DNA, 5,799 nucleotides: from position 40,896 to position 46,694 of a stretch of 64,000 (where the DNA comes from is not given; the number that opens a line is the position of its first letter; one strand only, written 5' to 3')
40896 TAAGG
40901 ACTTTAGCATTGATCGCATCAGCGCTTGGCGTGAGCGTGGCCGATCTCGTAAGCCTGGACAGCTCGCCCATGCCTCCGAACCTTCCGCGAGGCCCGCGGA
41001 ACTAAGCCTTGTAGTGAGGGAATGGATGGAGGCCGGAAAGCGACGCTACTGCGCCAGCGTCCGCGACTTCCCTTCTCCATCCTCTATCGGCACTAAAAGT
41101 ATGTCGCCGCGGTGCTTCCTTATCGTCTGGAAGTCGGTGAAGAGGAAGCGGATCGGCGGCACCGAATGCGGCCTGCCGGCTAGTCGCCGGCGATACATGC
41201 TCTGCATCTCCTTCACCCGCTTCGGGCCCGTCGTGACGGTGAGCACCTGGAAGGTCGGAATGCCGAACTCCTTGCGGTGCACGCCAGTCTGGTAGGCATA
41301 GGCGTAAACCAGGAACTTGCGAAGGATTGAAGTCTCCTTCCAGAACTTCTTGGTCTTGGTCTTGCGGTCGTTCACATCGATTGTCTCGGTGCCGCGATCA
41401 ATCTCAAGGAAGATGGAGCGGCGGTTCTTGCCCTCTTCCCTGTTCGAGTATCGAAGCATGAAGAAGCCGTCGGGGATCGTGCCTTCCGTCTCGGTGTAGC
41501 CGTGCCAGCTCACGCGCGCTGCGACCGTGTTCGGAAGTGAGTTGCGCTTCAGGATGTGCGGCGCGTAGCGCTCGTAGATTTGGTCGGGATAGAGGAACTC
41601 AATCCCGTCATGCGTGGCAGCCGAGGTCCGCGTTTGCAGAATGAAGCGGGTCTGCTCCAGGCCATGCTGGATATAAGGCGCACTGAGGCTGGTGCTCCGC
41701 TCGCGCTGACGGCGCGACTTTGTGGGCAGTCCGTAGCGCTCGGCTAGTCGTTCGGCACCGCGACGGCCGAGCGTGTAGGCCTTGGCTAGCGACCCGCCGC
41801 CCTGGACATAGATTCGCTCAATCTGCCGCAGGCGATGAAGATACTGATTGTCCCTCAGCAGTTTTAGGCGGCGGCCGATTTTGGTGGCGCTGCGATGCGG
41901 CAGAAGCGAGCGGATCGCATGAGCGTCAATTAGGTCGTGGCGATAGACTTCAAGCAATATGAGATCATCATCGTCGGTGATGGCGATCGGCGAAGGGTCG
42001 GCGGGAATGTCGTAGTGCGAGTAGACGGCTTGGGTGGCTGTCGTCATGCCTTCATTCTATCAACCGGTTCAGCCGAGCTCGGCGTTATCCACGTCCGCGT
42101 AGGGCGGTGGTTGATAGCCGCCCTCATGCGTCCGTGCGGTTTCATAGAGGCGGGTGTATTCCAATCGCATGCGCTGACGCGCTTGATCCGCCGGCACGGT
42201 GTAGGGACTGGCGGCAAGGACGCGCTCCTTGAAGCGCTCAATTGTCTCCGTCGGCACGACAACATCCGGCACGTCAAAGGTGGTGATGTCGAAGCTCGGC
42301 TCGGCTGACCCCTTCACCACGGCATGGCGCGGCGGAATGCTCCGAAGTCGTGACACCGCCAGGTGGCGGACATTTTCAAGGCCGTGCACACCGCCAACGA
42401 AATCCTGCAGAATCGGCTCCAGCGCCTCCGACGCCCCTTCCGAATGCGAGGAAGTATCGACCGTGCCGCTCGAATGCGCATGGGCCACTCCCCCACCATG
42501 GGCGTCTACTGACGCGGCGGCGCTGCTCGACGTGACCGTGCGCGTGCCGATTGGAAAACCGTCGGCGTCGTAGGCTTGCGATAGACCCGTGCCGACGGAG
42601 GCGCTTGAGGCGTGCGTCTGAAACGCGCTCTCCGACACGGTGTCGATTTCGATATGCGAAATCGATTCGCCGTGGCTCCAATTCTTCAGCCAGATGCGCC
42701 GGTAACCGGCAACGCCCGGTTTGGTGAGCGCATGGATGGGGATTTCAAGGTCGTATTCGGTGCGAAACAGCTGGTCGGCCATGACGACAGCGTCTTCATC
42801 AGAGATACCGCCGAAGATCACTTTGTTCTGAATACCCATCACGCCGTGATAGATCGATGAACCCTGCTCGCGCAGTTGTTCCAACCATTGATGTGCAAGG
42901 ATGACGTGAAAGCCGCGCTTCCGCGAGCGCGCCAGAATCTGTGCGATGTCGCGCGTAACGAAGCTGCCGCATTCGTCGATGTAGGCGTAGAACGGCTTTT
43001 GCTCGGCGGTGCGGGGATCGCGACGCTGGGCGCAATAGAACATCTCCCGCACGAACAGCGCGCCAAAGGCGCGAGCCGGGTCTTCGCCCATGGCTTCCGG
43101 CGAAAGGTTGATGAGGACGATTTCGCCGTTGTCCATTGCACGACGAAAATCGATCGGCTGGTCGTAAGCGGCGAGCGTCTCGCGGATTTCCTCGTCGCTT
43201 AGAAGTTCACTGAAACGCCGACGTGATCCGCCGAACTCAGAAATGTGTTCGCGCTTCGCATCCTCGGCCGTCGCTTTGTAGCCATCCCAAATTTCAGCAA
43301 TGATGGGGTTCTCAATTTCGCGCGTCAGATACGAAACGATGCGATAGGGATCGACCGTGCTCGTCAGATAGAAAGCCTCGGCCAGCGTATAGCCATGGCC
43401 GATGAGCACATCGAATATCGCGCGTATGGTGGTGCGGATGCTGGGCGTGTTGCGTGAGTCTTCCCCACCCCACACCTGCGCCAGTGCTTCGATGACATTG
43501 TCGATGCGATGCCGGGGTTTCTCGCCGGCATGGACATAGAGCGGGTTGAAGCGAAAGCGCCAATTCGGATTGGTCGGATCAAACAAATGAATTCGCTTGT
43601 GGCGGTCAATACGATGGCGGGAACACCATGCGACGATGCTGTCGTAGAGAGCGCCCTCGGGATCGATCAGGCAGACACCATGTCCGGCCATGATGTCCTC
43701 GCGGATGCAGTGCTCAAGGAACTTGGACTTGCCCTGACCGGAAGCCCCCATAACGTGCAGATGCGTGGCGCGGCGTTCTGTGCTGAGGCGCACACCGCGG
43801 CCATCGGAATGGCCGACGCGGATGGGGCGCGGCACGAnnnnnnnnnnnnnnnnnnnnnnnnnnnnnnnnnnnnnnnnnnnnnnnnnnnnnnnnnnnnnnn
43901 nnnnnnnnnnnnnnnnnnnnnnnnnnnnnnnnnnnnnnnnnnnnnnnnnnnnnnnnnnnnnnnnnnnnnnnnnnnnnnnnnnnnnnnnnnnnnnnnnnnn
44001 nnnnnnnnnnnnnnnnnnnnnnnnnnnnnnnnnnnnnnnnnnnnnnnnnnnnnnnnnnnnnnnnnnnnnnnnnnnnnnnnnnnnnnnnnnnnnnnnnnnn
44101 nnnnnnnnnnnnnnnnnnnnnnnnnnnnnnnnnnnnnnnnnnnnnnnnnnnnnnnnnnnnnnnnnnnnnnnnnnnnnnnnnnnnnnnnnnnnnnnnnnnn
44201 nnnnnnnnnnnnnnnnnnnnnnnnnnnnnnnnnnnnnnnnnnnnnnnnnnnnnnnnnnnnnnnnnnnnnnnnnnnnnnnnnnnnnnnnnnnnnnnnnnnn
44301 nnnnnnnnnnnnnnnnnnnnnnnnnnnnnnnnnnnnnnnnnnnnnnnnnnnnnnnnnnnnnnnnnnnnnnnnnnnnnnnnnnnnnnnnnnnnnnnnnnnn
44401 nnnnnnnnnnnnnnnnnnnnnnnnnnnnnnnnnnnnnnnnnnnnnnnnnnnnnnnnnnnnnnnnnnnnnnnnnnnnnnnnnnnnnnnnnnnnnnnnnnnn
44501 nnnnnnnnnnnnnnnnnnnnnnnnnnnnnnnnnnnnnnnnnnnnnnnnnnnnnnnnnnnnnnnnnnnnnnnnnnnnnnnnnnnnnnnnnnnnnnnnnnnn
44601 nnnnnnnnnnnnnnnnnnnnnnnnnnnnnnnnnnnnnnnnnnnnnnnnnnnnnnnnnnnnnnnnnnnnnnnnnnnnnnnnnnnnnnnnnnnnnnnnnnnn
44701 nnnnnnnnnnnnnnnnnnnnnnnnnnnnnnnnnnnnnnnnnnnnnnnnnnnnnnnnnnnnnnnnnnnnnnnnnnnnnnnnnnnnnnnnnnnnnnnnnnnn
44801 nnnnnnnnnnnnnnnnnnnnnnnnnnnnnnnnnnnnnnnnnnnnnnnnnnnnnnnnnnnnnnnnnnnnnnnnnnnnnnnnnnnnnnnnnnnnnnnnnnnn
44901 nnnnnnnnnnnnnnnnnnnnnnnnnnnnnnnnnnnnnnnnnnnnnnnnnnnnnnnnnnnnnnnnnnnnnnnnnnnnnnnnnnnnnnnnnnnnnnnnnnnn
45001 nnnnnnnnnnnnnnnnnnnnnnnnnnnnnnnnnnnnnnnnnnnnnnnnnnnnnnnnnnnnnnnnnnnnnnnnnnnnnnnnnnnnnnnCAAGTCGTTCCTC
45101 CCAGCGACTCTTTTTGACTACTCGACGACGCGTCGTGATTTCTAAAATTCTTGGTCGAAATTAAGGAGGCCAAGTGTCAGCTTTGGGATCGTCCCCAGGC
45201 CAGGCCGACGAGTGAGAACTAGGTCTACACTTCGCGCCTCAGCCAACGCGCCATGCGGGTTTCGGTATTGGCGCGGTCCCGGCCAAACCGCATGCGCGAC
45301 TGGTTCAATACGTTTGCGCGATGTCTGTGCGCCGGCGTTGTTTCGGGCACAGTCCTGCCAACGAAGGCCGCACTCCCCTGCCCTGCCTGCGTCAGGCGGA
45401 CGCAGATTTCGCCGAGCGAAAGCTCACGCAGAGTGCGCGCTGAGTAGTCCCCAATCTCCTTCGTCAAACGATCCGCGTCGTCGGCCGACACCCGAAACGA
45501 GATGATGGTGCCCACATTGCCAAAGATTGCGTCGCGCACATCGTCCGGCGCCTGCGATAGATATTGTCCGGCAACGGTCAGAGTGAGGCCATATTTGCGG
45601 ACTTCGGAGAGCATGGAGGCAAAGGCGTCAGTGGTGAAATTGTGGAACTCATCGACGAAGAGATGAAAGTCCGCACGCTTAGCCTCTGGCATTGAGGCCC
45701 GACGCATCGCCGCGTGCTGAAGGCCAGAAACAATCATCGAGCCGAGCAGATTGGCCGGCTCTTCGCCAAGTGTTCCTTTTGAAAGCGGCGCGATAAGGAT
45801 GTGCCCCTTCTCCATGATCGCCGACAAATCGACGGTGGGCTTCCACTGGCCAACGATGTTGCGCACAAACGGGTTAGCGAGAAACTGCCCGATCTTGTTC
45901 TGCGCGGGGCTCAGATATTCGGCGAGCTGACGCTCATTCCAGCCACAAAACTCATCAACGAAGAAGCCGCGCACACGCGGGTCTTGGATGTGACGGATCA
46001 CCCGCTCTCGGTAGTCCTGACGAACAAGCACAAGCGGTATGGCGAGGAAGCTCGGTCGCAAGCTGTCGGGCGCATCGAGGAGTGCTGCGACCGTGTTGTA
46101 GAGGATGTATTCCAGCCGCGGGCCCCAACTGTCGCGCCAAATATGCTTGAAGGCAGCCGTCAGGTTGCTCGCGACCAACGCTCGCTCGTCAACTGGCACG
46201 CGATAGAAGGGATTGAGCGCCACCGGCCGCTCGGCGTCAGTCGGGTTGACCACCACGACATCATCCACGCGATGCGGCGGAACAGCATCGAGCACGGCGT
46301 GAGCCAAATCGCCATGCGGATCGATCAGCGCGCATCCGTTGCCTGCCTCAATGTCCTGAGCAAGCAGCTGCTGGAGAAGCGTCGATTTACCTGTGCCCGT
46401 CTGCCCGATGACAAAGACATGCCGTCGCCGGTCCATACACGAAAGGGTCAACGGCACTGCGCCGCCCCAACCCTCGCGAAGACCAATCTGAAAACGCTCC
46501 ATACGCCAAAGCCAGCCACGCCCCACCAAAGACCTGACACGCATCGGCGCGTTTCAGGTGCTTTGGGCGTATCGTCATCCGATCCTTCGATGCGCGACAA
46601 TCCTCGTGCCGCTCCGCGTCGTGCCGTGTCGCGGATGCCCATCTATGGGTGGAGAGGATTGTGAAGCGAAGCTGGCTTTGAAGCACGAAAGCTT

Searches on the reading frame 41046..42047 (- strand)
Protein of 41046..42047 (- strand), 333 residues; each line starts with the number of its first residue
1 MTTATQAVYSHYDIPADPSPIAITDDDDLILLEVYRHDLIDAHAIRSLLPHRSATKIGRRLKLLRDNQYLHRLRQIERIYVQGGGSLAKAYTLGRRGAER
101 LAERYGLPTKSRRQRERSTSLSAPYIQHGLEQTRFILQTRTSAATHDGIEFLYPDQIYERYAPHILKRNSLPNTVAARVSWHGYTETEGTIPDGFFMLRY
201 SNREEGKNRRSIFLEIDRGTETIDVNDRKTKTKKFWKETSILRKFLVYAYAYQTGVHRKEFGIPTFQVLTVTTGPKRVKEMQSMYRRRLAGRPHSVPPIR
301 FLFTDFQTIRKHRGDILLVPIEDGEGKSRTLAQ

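Call 45: search_protein_families(library=pfam, proteins=[window:41046-42047:-], max_evalue=0.01)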
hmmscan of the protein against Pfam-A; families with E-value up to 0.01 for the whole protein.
window:41046-42047:- (333 aa): 1 family
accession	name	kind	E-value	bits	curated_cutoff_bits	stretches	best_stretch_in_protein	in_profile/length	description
PF13814.12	Replic_Relax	-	1.3e-12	48.6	25.3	1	34-231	4-170/191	Replication-relaxation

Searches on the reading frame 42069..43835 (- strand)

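Call 45: search_protein_families(library=pfam, proteins=[window:42069-43835:-], max_evalue=0.01)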
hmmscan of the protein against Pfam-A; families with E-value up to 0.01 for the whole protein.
window:42069-43835:- (588 aa): 4 families
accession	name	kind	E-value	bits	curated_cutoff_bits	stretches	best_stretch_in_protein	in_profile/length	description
PF10412.15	TrwB_AAD_bind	-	7e-06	25.6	20.5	0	14-65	6-57/387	Type IV secretion-system coupling protein DNA-binding domain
PF02534.20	T4SS-DNA_transf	-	0.00016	21.1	20.1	1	24-101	45-117/468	Type IV secretory system Conjugative DNA transfer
PF19044.6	P-loop_TraG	-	0.00032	19.9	25.8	1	25-138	31-134/413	TraG P-loop domain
PF12696.13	TraG-D_C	-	0.00043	20.6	22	1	281-347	1-69/126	TraM recognition site of TraD and TraG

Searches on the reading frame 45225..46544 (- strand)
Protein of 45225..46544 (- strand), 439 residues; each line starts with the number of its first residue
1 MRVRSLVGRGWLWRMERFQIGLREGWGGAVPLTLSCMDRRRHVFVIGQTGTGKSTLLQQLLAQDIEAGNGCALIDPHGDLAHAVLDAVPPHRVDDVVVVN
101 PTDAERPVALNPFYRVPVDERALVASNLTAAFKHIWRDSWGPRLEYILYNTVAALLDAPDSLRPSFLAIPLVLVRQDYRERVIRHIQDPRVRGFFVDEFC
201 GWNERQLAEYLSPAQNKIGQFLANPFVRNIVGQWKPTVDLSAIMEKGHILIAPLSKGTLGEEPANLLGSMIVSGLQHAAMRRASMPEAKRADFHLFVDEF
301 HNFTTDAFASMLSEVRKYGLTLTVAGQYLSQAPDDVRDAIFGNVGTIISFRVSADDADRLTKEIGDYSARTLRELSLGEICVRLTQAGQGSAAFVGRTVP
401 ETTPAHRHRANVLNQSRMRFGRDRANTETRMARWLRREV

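Call 45: search_protein_families(library=pfam, proteins=[window:45225-46544:-], max_evalue=0.01)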
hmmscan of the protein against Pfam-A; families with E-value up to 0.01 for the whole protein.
window:45225-46544:- (439 aa): 19 families
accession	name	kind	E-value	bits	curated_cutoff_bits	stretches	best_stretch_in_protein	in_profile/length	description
PF10412.15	TrwB_AAD_bind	-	7.1e-11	42.1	20.5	1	36-116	11-84/387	Type IV secretion-system coupling protein DNA-binding domain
PF12696.13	TraG-D_C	-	6.6e-08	33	22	1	293-370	2-85/126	TraM recognition site of TraD and TraG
PF02534.20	T4SS-DNA_transf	-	1.5e-07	31.1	20.1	1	267-370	282-388/468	Type IV secretory system Conjugative DNA transfer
PF13401.12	AAA_22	-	2.4e-07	31.6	27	1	39-74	4-39/130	AAA domain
PF01935.23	DUF87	-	3.6e-07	30.9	23.2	1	40-112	23-89/220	Helicase HerA, central domain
PF05872.18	HerA_C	-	3.6e-05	23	22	1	34-82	15-63/502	Helicase HerA-like C-terminal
PF13191.12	AAA_16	-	4.7e-05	24.4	32.6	1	39-68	23-52/167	AAA ATPase domain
PF01580.24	FtsK_SpoIIIE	-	0.00023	21.2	24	1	9-62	9-61/221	FtsK/SpoIIIE family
PF25199.1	nSTAND_NTPase5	-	0.00046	20.5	34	1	38-81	39-83/145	Novel STAND NTPase 5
PF07728.20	AAA_5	-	0.00066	20.1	22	0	42-62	1-21/139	AAA domain (dynein-related subfamily)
PF20720.3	nSTAND3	-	0.00096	19.3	27.2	1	35-71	12-48/155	Novel STAND NTPase 3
PF00270.35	DEAD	-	0.0011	19.1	26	0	38-86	12-63/167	DEAD/DEAH box helicase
PF12775.13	AAA_7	-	0.0015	18.5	25.8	1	35-62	28-55/181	P-loop containing dynein motor region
PF19044.6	P-loop_TraG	-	0.0029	16.7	25.8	1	40-115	29-96/413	TraG P-loop domain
PF13604.12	AAA_30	-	0.0034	17.6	27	0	36-81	14-59/191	AAA domain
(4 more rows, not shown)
